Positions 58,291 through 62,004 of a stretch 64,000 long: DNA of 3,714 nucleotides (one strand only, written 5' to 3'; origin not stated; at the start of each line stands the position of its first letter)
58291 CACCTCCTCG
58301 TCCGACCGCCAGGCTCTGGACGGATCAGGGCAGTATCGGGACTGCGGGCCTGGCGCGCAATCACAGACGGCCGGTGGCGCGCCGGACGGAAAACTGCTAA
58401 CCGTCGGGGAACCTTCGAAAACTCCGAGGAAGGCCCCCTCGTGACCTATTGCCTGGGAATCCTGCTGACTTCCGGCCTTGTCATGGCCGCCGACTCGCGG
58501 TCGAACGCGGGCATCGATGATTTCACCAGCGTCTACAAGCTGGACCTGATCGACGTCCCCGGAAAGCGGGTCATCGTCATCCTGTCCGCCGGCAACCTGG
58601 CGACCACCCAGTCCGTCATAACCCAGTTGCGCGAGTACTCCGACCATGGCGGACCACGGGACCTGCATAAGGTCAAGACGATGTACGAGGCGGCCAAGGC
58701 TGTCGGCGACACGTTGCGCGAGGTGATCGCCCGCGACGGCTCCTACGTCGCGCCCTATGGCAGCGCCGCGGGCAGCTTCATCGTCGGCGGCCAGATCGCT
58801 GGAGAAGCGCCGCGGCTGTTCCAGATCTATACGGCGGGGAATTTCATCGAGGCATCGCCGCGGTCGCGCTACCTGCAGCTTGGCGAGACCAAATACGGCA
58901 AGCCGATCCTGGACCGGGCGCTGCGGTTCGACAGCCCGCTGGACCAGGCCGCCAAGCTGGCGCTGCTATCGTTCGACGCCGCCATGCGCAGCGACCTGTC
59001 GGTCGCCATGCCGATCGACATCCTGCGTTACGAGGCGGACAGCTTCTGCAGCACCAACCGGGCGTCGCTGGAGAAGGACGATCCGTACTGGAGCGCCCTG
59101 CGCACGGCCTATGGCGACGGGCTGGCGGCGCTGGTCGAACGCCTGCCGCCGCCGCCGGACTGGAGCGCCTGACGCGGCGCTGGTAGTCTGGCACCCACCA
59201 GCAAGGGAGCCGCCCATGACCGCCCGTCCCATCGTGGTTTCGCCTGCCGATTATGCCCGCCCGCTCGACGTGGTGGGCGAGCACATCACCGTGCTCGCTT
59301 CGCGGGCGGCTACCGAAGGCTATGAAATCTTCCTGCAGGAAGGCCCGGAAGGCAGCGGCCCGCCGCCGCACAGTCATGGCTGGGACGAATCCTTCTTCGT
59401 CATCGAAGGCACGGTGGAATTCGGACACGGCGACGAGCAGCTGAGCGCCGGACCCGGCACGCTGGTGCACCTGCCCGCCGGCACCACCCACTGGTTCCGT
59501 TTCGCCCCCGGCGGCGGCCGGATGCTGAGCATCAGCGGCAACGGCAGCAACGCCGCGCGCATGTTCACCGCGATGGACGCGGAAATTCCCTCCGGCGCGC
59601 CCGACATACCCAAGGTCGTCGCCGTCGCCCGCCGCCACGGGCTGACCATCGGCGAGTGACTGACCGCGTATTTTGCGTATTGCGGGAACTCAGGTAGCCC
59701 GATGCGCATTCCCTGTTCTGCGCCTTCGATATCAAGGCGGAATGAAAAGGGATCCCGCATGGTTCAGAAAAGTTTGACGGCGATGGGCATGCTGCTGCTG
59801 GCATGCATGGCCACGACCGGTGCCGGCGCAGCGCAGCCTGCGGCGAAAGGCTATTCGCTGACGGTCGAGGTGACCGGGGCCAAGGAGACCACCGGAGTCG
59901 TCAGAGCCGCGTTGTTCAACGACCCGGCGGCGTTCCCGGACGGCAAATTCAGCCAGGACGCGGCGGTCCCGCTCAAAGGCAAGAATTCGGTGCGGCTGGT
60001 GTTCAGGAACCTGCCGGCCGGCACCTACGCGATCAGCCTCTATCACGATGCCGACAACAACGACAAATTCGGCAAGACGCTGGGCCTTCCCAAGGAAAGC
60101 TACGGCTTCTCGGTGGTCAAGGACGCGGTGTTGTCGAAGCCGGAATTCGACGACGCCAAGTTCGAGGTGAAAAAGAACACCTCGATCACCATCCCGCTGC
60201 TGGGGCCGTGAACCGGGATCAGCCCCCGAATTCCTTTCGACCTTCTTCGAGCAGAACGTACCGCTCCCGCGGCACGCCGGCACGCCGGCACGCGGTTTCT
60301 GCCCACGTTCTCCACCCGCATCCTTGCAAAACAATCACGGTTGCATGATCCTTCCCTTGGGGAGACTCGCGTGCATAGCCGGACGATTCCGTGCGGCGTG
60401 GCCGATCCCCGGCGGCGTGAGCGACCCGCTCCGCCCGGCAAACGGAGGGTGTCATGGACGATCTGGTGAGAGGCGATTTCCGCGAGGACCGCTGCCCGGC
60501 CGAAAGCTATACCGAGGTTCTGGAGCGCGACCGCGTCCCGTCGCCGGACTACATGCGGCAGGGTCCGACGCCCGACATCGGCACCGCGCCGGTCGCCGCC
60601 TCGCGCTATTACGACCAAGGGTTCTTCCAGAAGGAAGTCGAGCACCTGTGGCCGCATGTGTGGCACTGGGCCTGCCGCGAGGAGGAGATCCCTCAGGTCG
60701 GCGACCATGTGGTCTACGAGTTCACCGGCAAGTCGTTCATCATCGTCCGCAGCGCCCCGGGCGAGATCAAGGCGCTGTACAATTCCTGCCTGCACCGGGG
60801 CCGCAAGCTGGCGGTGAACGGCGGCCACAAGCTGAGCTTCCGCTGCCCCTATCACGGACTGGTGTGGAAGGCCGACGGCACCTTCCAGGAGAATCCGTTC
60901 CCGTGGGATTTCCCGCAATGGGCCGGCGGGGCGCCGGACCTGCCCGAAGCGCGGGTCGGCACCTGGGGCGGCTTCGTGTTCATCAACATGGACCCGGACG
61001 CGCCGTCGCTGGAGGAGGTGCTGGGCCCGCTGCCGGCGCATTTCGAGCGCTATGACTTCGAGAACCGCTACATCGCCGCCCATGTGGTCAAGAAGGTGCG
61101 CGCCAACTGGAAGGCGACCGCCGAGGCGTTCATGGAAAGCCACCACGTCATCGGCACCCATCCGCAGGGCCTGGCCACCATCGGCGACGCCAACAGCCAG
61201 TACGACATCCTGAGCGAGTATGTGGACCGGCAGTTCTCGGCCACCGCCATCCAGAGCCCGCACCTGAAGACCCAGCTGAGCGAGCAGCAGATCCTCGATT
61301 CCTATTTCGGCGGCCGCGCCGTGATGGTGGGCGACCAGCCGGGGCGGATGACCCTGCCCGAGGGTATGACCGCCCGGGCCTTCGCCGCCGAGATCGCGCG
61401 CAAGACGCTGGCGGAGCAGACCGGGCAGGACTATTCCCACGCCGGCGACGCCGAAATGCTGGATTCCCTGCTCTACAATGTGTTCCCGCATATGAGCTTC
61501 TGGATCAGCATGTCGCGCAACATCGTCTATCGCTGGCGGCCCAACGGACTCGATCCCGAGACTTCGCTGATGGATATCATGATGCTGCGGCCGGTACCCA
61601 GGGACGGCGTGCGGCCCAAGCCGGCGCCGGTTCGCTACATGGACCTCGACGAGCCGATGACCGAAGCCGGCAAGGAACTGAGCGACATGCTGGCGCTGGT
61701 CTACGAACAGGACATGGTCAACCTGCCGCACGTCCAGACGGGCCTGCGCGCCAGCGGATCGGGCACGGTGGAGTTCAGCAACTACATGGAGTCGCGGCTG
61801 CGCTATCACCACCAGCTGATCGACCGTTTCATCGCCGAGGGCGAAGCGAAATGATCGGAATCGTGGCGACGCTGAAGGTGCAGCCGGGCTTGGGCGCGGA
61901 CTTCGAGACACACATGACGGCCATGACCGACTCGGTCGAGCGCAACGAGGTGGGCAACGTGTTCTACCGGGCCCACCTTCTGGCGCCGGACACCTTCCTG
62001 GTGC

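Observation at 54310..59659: Anbu proteasome-like peptidase paired with a cyanophycin-synthetase-like ligase and a second ATP-grasp enzyme: a non-canonical Anbu neighbourhood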

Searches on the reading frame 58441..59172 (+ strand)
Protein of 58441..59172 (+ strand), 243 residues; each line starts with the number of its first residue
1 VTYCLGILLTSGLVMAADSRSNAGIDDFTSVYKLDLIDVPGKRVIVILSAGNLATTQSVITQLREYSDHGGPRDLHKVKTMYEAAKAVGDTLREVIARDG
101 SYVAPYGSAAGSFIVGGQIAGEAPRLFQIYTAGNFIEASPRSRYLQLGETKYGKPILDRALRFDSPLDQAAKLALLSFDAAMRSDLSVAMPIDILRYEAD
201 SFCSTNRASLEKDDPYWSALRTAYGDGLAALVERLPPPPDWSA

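Call 3: search_protein_families(library=pfam, proteins=[window:58441-59172:+], max_evalue=0.01)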
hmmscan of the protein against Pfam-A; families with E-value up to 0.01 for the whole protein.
window:58441-59172:+ (243 aa): 1 family
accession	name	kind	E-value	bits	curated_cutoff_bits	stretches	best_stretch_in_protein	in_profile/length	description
PF00227.31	Proteasome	-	2.5e-07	31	22.4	1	4-187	7-179/189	Proteasome subunit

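Call 4: search_protein_families(library=ncbifam, proteins=[window:58441-59172:+], max_evalue=0.01)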
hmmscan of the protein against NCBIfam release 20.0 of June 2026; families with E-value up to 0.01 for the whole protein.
window:58441-59172:+ (243 aa): 3 families
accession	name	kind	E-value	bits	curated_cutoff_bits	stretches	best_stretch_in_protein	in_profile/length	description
TIGR03634.1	arc_protsome_B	equivalog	2.9e-06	27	224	1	2-196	2-179/185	archaeal proteasome endopeptidase complex subunit beta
TIGR03633.1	arc_protsome_A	equivalog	1.1e-05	25.1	287.35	1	4-188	32-202/230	archaeal proteasome endopeptidase complex subunit alpha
NF003075.0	PRK03996.1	subfamily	3e-05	23.5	219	1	4-187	39-208/248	archaeal proteasome endopeptidase complex subunit alpha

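Call 5: search_solved_structures(query=window:58441-59172:+, max_evalue=0.01, show_alignments=2)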
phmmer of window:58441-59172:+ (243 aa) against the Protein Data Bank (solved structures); distinct sequences matched with E-value up to 0.01: 6.
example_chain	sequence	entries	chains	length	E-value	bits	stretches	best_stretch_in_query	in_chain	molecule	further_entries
5loy_A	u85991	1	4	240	7.1e-74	251.5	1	2-239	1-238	Designed Anbu Protein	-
5lox_A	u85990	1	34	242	6.7e-68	232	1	2-240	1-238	Peptidase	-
5nyw_A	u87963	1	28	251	1.5e-65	224.3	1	2-236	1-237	Peptidase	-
5nyj_A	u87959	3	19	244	5.9e-61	209.2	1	1-230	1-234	Anbu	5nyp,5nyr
5nyf_A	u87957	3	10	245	2.1e-60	207.4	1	2-230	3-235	Anbu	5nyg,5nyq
8oix_H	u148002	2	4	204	8e-05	25.6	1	4-201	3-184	Proteasome subunit beta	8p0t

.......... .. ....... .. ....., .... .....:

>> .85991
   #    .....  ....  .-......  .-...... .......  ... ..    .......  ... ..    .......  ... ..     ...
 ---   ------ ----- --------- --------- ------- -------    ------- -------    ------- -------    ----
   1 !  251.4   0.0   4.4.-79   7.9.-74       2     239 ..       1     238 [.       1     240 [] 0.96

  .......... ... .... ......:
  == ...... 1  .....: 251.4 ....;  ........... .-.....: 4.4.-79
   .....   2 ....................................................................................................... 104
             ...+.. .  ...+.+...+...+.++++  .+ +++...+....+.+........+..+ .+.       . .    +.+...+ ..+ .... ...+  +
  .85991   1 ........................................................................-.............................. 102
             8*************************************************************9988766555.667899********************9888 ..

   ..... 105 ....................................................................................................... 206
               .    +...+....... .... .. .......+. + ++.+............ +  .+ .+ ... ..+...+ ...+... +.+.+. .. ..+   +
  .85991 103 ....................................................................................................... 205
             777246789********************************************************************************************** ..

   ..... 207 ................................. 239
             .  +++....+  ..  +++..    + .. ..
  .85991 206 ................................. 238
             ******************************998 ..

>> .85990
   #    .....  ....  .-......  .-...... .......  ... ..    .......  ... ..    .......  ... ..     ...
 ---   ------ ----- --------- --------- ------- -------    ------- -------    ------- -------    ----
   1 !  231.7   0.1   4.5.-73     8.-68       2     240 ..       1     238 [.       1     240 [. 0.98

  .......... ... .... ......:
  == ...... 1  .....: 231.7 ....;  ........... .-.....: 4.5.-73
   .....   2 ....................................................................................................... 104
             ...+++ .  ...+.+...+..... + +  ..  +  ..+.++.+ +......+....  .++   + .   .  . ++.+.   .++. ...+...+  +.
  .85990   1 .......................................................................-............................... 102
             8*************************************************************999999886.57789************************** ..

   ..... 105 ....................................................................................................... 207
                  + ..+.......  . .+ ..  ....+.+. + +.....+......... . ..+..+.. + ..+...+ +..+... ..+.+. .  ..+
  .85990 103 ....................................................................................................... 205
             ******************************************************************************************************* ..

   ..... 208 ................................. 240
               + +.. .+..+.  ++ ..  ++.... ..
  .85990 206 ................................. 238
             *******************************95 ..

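Call 37: find_related_loci(query=window:58441-59172:+, collection=metagenome_contigs, flank=10000)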
Query window:58441-59172:+ (243 aa) in metagenome_contigs; peptide patterns used: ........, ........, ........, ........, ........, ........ (x = any residue, [..] = any of these).
355 stretches matched a pattern; 27 encode a relative of the query (tblastn E <= 1e-3); 27 distinct loci.
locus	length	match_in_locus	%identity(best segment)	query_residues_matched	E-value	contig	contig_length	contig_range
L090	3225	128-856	86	1-243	1e-145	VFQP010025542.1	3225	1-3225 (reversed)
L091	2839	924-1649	67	1-241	2e-108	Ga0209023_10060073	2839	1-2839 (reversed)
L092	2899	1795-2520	66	1-241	6e-107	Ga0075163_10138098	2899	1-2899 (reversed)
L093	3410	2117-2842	64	1-241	1e-102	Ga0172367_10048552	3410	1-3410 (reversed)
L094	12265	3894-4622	63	1-241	1e-97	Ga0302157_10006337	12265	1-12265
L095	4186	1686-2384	66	1-232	5e-98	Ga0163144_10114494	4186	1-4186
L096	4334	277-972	65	1-232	1e-97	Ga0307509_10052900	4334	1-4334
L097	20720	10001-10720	60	1-239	3e-91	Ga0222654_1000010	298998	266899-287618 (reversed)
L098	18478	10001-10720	59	1-239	1e-90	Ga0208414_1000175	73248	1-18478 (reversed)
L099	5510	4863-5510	64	1-215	1e-86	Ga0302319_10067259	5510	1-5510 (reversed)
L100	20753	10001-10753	54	1-238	3e-83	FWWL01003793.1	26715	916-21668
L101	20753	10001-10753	54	1-238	4e-83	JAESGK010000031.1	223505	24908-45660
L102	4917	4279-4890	56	1-202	3e-71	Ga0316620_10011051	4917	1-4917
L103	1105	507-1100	57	1-197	4e-75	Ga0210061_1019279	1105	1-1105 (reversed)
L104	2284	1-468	70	85-240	8e-71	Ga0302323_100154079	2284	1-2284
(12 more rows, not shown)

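Call 40: search_protein_families(library=pfam, proteins=[L097:8366-9745:-, L097:10757-11428:+, L098:8455-9867:-, L100:9043-9969:+, L100:7492-9099:-, L100:10843-11883:-], max_evalue=0.001)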
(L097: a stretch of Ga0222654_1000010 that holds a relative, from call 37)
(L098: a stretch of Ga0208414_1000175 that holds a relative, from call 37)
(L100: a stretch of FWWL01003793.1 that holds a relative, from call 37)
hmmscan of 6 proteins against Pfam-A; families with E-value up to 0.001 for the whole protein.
L097:8366-9745:- (459 aa): 1 family
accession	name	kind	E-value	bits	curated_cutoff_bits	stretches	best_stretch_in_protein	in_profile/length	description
PF08874.15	DUF1835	-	1.2e-08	35.6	21.1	1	135-236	1-111/122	Domain of unknown function (DUF1835)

L097:10757-11428:+ (223 aa): 2 families
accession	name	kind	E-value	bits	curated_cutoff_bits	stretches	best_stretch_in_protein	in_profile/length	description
PF00132.30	Hexapep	-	1.3e-09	37.7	27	1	125-160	1-36/36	Bacterial transferase hexapeptide (six repeats)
PF14602.12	Hexapep_2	-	0.00023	21.2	27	1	126-160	2-34/34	Hexapeptide repeat of succinyl-transferase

L098:8455-9867:- (470 aa): 1 family
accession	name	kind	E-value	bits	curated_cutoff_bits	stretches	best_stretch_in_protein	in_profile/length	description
PF08874.15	DUF1835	-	5.4e-07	30.2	21.1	1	148-250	1-113/122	Domain of unknown function (DUF1835)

L100:9043-9969:+ (308 aa): 3 families
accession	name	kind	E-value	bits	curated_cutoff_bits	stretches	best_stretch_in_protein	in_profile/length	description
PF12833.13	HTH_18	-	8.5e-14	52.1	33.6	1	233-301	1-69/80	Helix-turn-helix domain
PF00165.29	HTH_AraC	-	5.7e-07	30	26.6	1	224-260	5-41/42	Bacterial regulatory helix-turn-helix proteins, AraC family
PF02311.25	AraC_binding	-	0.00011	22.3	21.1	1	98-191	43-134/135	AraC-like ligand binding domain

L100:7492-9099:- (535 aa): 1 family
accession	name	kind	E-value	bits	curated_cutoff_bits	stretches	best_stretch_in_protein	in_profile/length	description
PF13431.12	TPR_17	-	0.00076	20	24.4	0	274-302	4-32/34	Tetratricopeptide repeat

L100:10843-11883:- (346 aa): 4 families
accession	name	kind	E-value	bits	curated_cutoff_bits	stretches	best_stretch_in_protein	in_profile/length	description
PF13377.12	Peripla_BP_3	-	6.2e-33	114.7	26.5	1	179-340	1-167/167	Periplasmic binding protein-like domain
PF00532.27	Peripla_BP_1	-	4.5e-20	72.7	22.2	1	73-323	2-262/281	Periplasmic binding proteins and sugar binding domain of LacI family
PF00356.27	LacI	-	5.2e-11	42.6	27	1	17-61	2-46/46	Bacterial regulatory proteins, lacI family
PF13407.12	Peripla_BP_4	-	6.4e-09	36.2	35.1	1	75-291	1-223/258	Periplasmic binding protein domain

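Call 65: find_homologous_proteins(query=window:58441-59172:+)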
Query window:58441-59172:+ (243 aa): 7549 proteins with E <= 0.001 among 8000 candidates; the best 120 are listed.
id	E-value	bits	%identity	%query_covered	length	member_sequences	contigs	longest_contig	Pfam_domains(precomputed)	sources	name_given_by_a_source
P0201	2.9e-149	513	96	100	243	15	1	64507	PF00227.32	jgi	jgi:putative proteasome-type protease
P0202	4.1e-132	457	86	100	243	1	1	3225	PF00227.32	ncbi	-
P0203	1.7e-131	455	86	100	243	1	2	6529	PF00227.32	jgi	jgi:putative proteasome-type protease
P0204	1.5e-130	452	84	100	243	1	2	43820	PF00227.32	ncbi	ncbi:MAG: peptidase [Sphingomonadales bacterium]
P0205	1.6e-124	432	83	100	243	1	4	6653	PF00227.32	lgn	-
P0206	2.0e-122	425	79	100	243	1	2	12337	PF00227.32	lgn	-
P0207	1.1e-121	423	82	100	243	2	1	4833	PF00227.32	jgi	jgi:putative proteasome-type protease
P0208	1.6e-120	419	79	100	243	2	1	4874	PF00227.32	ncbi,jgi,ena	jgi:putative proteasome-type protease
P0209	8.3e-120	417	80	100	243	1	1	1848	PF00227.32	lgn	-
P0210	8.7e-120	417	79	100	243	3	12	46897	PF00227.32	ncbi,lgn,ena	-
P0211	2.4e-113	395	75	100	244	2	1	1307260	PF00227.32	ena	-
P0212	8.1e-112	390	74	99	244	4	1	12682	PF00227.32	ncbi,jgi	jgi:putative proteasome-type protease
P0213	4.9e-110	385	73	99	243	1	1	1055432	PF00227.32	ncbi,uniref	ncbi:peptidase [Emcibacter sp. SYSU 3D8]|uniref:peptidase n=1 Tax=Emcibacter sp. SYSU 3D8 TaxID=3133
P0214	6.8e-106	371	70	100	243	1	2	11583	PF00227.32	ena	-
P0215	2.3e-105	369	71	99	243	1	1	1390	PF00227.32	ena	-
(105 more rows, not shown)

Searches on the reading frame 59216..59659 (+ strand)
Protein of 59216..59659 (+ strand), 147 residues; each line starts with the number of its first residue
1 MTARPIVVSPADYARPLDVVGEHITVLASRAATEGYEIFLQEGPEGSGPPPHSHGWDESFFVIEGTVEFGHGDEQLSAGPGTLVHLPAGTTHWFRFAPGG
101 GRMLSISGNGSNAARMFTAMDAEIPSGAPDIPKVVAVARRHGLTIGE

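Call 3: search_protein_families(library=pfam, proteins=[window:59216-59659:+], max_evalue=0.01)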
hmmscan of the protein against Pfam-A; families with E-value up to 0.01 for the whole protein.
window:59216-59659:+ (147 aa): 4 families
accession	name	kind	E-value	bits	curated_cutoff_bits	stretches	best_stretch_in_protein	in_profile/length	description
PF07883.17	Cupin_2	-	1.7e-11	44.1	27.2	1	44-96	6-58/70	Cupin domain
PF12973.13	Cupin_7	-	0.00011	22.5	27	1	21-93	19-86/105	ChrR Cupin-like domain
PF02311.25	AraC_binding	-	0.00034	20.8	21.1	1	44-111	11-79/135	AraC-like ligand binding domain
PF05899.18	Cupin_3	-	0.0064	16.6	23.5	1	54-91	23-61/74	EutQ-like cupin domain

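Call 4: search_protein_families(library=ncbifam, proteins=[window:59216-59659:+], max_evalue=0.01)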
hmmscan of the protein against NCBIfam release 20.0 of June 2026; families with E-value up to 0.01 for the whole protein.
window:59216-59659:+ (147 aa): 0 families

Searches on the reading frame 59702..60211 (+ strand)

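Call 3: search_protein_families(library=pfam, proteins=[window:59702-60211:+], max_evalue=0.01)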
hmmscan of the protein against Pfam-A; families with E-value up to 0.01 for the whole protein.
window:59702-60211:+ (169 aa): 2 families
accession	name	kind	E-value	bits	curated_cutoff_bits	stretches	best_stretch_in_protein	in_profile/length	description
PF09912.14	DUF2141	-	1.2e-27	96.5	24.4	1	55-162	1-111/112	Uncharacterized protein conserved in bacteria (DUF2141)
PF04151.21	PPC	-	0.0062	17.8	25.9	0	48-114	10-69/70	Bacterial pre-peptidase C-terminal domain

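Call 4: search_protein_families(library=ncbifam, proteins=[window:59702-60211:+], max_evalue=0.01)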
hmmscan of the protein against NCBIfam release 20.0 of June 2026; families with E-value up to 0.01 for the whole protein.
window:59702-60211:+ (169 aa): 0 families

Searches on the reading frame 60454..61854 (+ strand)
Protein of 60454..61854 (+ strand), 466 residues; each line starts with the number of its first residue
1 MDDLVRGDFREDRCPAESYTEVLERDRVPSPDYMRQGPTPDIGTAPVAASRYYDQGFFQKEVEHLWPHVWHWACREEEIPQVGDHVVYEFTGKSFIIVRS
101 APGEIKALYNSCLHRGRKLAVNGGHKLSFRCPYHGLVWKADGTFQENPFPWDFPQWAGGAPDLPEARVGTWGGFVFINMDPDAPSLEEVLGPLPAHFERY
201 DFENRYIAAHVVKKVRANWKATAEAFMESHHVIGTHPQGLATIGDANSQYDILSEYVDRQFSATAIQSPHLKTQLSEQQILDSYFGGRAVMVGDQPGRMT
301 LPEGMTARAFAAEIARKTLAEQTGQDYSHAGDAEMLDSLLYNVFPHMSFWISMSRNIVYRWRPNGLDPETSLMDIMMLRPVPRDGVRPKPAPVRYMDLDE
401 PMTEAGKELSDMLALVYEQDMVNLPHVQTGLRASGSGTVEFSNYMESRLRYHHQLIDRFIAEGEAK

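Call 3: search_protein_families(library=pfam, proteins=[window:60454-61854:+], max_evalue=0.01)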
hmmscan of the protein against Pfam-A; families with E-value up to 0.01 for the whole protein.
window:60454-61854:+ (466 aa): 2 families
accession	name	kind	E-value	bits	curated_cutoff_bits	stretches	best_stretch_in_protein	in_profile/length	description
PF00848.25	Ring_hydroxyl_A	-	1.9e-19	70.8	24.9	1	211-461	10-207/208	Ring hydroxylating alpha subunit (catalytic domain)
PF00355.32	Rieske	-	7.4e-14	51.9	20.3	1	70-151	2-82/88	Rieske [2Fe-2S] domain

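Call 4: search_protein_families(library=ncbifam, proteins=[window:60454-61854:+], max_evalue=0.01)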
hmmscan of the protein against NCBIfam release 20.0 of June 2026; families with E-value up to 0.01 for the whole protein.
window:60454-61854:+ (466 aa): 5 families
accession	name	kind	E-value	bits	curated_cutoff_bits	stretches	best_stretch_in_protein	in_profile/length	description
NF058607.1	GlBtMonoOxGbcA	equivalog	3.8e-27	94.8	670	1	51-248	37-234/420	glycine betaine monooxygenase oxygenase subunit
NF042946.1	3PPDioc_HcaE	equivalog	6.4e-21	74.9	830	1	47-247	16-225/450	3-phenylpropionate/cinnamic acid dioxygenase subunit alpha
TIGR03228.1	anthran_1_2_A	equivalog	9.2e-21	74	671.9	1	43-244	12-221/438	anthranilate 1,2-dioxygenase large subunit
TIGR03229.1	benzo_1_2_benA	equivalog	1.1e-15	57.5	780.95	1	45-242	14-221/433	benzoate 1,2-dioxygenase large subunit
NF041684.1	ant_diox_AndAc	equivalog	6.9e-12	44.6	750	1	49-231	25-217/418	anthranilate 1,2-dioxygenase large subunit AndAc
